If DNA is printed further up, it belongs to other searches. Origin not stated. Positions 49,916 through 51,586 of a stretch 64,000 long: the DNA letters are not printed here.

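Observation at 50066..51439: Orphan 457-aa cytoplasmic protein translationally coupled inside the glycoside-hydrolase operon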

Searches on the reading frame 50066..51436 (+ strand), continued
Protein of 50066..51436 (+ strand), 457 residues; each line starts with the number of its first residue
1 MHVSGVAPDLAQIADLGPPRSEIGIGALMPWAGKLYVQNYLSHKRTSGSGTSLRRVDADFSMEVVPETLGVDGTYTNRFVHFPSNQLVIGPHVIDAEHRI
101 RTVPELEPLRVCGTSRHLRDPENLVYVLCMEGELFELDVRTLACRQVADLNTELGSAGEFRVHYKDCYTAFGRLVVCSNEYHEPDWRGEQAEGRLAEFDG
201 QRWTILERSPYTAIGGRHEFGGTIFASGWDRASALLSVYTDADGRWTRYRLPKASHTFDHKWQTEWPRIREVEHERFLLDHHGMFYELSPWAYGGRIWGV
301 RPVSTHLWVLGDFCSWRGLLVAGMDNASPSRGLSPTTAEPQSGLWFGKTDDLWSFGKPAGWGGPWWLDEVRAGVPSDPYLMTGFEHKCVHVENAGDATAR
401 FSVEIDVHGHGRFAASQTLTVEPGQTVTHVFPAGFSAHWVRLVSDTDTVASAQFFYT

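Call 82: search_solved_structures(query=L060:8563-9963:+, max_evalue=1e-20)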
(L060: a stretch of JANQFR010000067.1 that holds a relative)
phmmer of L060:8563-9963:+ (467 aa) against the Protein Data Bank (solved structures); distinct sequences matched with E-value up to 1e-20: 17.
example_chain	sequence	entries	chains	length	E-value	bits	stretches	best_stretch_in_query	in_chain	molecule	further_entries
6pt4_B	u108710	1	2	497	3.8e-38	134.9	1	192-465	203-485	exo-2S-iota carrageenan S1 sulfatase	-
6fny_A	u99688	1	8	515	6.4e-37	130.8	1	39-441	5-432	Choline-sulfatase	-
6ptk_A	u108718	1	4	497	7.9e-37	130.5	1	192-465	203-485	exo-2S-iota carrageenan S1 sulfatase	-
6pt6_B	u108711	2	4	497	1e-36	130.1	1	192-465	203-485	exo-2S-iota carrageenan S1 sulfatase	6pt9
7pth_A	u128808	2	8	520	1.3e-35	126.5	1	41-441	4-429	Choline sulfatase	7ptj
6g5z_A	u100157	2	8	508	2.8e-35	125.4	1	42-441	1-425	Choline-sulfatase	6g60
4upi_A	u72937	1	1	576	4.8e-29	104.8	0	196-445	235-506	SULFATASE FAMILY PROTEIN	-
7oz8_AAA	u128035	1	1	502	1.8e-26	96.4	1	31-454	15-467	Choline-sulfatase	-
4upl_A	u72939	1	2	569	1.4e-25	93.5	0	44-156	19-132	SULFATASE FAMILY PROTEIN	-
9ihk_D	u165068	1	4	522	2.6e-25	92.5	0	204-455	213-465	Sulfatase_S1_30A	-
9koq_A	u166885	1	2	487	3.6e-25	92.1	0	204-458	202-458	Sulfatase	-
7ebp_A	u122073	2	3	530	1.3e-24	90.2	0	41-148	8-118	Sulfatase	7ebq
2qzu_A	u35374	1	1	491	8.7e-24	87.5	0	204-440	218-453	Putative sulfatase yidJ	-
9s8y_A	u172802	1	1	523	2e-23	86.3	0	42-148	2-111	Sulfatase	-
5g2t_A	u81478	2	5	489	4.2e-23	85.2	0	206-443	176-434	2-O GLYCOSAMINOGLYCAN SULFATASE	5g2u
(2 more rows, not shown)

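Call 87: search_dna_similar(query=window:50066-51436:+, collection=plasmids, mode=protein, max_rows=20)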
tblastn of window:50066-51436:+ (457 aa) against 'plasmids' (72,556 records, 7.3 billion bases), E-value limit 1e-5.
Records with a match: 2; places in all: 3; records where one place covers at least 80% of the query: 2.
Best place of each record, by identity: <60% 2.
By first word of the organism name: Chondrinema 1; Spirosoma 1.
By predicted mobility (MOB-suite, as given by PLSDB): non-mobilizable 2.
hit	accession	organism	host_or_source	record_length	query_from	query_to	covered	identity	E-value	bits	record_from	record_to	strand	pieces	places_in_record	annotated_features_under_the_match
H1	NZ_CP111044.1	Chondrinema litorale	Seaweed,red alga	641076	2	457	100%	34.2%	2e-71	252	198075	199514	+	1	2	hypothetical protein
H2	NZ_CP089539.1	Spirosoma oryzicola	Single cell,Surface layer of rice grains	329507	4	457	99%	33.3%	8e-66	369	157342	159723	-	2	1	hypothetical protein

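Call 88: get_annotated_region(hit=H1, flank=15000)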
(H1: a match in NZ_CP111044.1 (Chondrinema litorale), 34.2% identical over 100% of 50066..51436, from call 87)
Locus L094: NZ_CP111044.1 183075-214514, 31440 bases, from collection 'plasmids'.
description: Chondrinema litorale strain WSW3-B12 plasmid unnamed2, complete sequence
organism: Chondrinema litorale (NCBI taxid 2994555)
taxonomy: Bacteria; Bacteroidota; Cytophagia; Cytophagales; Flammeovirgaceae; Chondrinema; Chondrinema litorale
host: -; source: Seaweed,red alga; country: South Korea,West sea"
typing (MOB-suite, as given by PLSDB): non-mobilizable
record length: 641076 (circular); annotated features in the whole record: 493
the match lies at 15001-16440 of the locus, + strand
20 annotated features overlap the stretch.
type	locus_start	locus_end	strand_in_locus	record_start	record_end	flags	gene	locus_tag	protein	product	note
CDS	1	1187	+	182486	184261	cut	-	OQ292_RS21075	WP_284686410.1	alpha-L-rhamnosidase C-terminal domain-containing protein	-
CDS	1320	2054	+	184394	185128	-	-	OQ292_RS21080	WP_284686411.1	helix-turn-helix domain-containing protein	GO:0006355 - regulation of DNA-templated transcription [Evidence IEA]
CDS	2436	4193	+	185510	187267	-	-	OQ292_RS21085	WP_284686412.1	hypothetical protein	-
CDS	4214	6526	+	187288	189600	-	-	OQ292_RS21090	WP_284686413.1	FAD-dependent oxidoreductase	-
CDS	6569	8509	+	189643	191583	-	-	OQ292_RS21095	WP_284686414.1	hypothetical protein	-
CDS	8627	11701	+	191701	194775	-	-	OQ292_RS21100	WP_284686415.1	TonB-dependent receptor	-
CDS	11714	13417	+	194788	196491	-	-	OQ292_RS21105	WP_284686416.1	RagB/SusD family nutrient uptake outer membrane protein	-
CDS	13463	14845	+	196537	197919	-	-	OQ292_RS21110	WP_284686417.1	sulfatase-like hydrolase/transferase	-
CDS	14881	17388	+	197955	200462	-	-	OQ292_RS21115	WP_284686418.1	hypothetical protein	-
CDS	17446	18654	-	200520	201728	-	-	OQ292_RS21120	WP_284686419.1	MFS transporter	GO:0055085 - transmembrane transport [Evidence IEA]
CDS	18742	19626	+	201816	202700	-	-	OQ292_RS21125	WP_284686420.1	LysR substrate-binding domain-containing protein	-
CDS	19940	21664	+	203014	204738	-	-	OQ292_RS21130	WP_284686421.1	family 43 glycosylhydrolase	GO:0005975 - carbohydrate metabolic process [Evidence IEA]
CDS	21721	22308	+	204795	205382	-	-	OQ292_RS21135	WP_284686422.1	RNA polymerase sigma-70 factor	-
CDS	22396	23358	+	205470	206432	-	-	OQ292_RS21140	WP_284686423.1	FecR family protein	-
CDS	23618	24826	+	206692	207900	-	-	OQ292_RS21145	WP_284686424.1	carboxypeptidase-like regulatory domain-containing protein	-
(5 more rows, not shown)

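Call 89: get_annotated_region(hit=H2, flank=15000)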
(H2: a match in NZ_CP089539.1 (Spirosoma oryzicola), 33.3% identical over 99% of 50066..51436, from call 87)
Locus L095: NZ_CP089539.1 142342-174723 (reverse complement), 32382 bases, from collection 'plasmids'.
description: Spirosoma oryzicola strain RHs26 plasmid unnamed1, complete sequence
organism: Spirosoma oryzicola (NCBI taxid 2898794)
taxonomy: Bacteria; Bacteroidota; Cytophagia; Cytophagales; Cytophagaceae; Spirosoma; Spirosoma oryzicola
host: -; source: Single cell,Surface layer of rice grains; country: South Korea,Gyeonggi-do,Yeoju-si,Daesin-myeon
typing (MOB-suite, as given by PLSDB): non-mobilizable
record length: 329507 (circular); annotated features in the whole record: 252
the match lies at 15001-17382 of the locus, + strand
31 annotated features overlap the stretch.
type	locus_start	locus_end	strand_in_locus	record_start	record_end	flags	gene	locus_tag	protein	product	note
CDS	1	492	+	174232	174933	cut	-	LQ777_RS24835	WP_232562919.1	response regulator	-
CDS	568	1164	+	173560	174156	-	-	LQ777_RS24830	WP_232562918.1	triple tyrosine motif-containing protein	-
CDS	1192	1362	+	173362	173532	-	-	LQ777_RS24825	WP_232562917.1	hypothetical protein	-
CDS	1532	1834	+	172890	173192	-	-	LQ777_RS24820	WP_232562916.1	ATP-binding protein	-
CDS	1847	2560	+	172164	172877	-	-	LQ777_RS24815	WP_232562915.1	helix-turn-helix domain-containing protein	GO:0006355 - regulation of DNA-templated transcription [Evidence IEA]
CDS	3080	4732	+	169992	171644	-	-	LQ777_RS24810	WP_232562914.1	right-handed parallel beta-helix repeat-containing protein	-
CDS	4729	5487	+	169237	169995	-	-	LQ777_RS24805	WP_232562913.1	cellulose binding domain-containing protein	GO:0005975 - carbohydrate metabolic process [Evidence IEA]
CDS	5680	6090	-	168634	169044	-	-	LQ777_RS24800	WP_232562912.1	DUF2147 domain-containing protein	-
CDS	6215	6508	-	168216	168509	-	-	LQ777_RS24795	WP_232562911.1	hypothetical protein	-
CDS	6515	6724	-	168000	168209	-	-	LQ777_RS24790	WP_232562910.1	hypothetical protein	-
CDS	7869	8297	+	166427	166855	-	-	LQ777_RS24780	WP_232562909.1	hypothetical protein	-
CDS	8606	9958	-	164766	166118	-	-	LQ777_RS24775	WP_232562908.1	hypothetical protein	-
CDS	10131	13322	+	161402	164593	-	-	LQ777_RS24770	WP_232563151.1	TonB-dependent receptor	-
CDS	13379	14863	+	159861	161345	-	-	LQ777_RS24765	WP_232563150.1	RagB/SusD family nutrient uptake outer membrane protein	-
CDS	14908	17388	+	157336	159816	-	-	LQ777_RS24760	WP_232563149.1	hypothetical protein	-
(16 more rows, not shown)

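Call 91: search_protein_families(library=pfam, proteins=[L094:2436-4190:+, L094:4214-6523:+, L094:6569-8506:+, L094:13463-14842:+, L094:14881-17385:+, L095:14908-17385:+, L095:8609-9958:-], max_evalue=0.001)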
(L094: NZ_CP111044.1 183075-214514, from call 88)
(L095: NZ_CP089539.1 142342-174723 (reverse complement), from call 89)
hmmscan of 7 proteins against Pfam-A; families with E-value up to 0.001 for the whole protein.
L094:2436-4190:+ (585 aa): 1 family
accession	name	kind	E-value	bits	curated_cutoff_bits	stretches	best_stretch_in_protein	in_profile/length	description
PF00474.23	SSF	-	3.6e-33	115.5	22.8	1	33-430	1-405/406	Sodium:solute symporter family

L094:4214-6523:+ (770 aa): 7 families
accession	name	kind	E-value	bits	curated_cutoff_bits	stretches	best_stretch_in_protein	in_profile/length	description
PF12831.13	FAD_oxidored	-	4.2e-86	290.3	27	1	9-438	1-413/416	FAD dependent oxidoreductase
PF00890.30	FAD_binding_2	-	1.4e-06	28.2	20.4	1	10-45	2-37/414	FAD binding domain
PF13450.12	NAD_binding_8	-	2.2e-06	28.3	21.9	1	13-49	2-38/68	NAD(P)-binding Rossmann-like domain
PF01134.28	GIDA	-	3.8e-05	23.4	22.1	1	10-50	2-44/391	Glucose inhibited division protein A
PF01266.30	DAO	-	0.00041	20.4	27.9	1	10-58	2-50/353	FAD dependent oxidoreductase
PF07992.20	Pyr_redox_2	-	0.00046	20.1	26.1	1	8-77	1-58/291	Pyridine nucleotide-disulphide oxidoreductase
PF22633.2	F5_F8_type_C_2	-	0.0007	20.6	27.8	0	656-737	9-76/91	NedA-like, galactose-binding domain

L094:6569-8506:+ (646 aa): 0 families

L094:13463-14842:+ (460 aa): 4 families
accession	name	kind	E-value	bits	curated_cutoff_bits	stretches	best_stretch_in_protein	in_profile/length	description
PF00884.28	Sulfatase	-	3.2e-52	178.1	25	1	26-352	1-301/301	Sulfatase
PF16347.10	SGSH_C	-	9.6e-26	91.2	29.3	1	302-453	1-152/154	N-sulphoglucosamine sulphohydrolase, C-terminal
PF01663.27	Phosphodiest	-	9.2e-06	25.9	23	0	260-298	182-220/342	Type I phosphodiesterase / nucleotide pyrophosphatase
PF02995.22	DUF229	-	4e-05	23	25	1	257-304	301-348/496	Protein of unknown function (DUF229)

L094:14881-17385:+ (835 aa): 1 family
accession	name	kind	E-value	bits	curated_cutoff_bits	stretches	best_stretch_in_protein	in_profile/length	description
PF18099.7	CBM_35_2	-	1.7e-05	25.2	23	0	787-830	23-67/112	Carbohydrate binding module (family 35)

L095:14908-17385:+ (826 aa): 0 families

L095:8609-9958:- (450 aa): 0 families

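Call 92: find_related_loci(query=A2, collection=metagenome_contigs, flank=10000)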
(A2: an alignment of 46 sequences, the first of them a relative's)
Query A2 (1094 aa) in metagenome_contigs; peptide patterns used: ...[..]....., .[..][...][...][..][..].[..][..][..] (x = any residue, [..] = any of these).
600 stretches matched a pattern (row limit reached: there are more); 592 encode a relative of the query (tblastn E <= 1e-3); the best 80 are kept; 80 distinct loci.
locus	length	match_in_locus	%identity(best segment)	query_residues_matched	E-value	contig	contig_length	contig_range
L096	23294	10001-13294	46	20-1094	0e+0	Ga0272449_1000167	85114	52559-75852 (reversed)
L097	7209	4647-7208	42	43-1025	6e-160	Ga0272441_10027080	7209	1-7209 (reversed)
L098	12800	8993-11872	43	13-1093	1e-156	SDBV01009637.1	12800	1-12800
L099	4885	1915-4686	44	39-1094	6e-157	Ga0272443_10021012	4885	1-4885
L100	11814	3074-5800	45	43-1094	5e-150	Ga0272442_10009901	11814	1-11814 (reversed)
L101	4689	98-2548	48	6-1094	7e-118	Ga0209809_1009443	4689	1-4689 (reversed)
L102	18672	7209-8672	49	9-1093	4e-116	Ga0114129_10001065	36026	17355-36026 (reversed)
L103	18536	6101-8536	49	14-1094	3e-116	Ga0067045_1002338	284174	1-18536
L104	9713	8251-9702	53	42-1093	9e-114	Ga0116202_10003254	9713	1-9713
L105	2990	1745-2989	48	13-1043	3e-118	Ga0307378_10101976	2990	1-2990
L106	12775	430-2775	50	37-1094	2e-112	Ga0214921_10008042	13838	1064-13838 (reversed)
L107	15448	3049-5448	48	44-1094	1e-112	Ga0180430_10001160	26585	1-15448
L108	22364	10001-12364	40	13-1094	2e-112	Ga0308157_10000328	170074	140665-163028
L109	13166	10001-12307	53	43-1094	7e-112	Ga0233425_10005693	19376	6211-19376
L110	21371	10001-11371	48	38-1093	5e-112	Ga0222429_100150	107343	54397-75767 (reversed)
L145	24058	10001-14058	45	11-1094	4e-101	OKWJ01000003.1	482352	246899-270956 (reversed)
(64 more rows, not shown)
